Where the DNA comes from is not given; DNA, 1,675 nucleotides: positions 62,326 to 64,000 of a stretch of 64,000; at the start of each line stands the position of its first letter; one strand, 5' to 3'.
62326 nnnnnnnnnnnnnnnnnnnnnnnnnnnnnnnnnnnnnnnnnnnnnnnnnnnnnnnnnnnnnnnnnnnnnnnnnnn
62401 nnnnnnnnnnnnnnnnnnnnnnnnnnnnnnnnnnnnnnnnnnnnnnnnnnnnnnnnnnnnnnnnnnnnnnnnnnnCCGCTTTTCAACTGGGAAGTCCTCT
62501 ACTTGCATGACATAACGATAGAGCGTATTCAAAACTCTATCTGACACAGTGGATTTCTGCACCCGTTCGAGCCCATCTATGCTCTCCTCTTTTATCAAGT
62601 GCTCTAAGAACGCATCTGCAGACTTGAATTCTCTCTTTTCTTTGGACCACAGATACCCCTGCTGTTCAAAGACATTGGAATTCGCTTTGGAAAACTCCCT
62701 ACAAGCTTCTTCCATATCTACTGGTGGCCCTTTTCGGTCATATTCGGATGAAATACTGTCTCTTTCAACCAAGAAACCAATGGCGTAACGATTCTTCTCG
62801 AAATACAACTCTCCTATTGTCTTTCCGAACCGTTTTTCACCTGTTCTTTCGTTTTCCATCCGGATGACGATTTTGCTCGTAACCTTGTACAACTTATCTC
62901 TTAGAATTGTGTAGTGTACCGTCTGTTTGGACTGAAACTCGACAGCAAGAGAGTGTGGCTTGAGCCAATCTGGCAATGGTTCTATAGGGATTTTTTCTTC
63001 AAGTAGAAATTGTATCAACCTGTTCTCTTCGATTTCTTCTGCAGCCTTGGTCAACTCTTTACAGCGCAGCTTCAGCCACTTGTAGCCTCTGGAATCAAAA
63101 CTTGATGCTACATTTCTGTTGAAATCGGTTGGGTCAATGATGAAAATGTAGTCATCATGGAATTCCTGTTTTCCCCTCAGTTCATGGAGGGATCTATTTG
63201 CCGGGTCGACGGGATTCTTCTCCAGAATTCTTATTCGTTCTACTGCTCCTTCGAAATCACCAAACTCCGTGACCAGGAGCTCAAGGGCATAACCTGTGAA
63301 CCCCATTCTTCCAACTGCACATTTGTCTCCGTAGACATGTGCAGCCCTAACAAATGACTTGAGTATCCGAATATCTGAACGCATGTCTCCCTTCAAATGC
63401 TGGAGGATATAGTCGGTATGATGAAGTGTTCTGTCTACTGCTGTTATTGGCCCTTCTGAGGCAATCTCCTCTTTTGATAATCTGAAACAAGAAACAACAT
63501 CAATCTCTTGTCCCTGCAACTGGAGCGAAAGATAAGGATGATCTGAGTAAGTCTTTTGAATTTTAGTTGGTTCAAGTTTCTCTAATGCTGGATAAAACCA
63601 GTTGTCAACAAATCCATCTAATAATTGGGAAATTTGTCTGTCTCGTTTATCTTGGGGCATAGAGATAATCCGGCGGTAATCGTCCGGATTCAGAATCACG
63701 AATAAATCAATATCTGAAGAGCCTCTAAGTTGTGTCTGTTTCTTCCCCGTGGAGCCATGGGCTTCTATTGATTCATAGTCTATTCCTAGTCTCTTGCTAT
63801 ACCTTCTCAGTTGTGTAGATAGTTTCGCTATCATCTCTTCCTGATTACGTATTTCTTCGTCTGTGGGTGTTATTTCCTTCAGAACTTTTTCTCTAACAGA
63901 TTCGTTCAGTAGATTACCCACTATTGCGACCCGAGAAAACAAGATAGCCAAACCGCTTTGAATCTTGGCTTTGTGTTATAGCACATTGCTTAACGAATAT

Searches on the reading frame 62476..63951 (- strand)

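Call 53: search_protein_families(library=pfam, proteins=[window:62476-63951:-], max_evalue=0.0001)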
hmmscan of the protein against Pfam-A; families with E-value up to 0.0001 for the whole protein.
window:62476-63951:- (492 aa): 3 families
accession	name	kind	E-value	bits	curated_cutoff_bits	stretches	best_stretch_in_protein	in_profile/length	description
PF09249.16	tRNA_NucTransf2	-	1.5e-18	67.5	27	1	193-303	2-106/113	tRNA nucleotidyltransferase, second domain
PF01909.29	NTP_transf_2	-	1.3e-05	25.9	21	1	59-160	14-79/93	Nucleotidyltransferase domain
PF21133.2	CAA_C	-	7.2e-05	22.9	22.2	0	335-454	6-121/144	CCA-adding enzyme, C-terminal domain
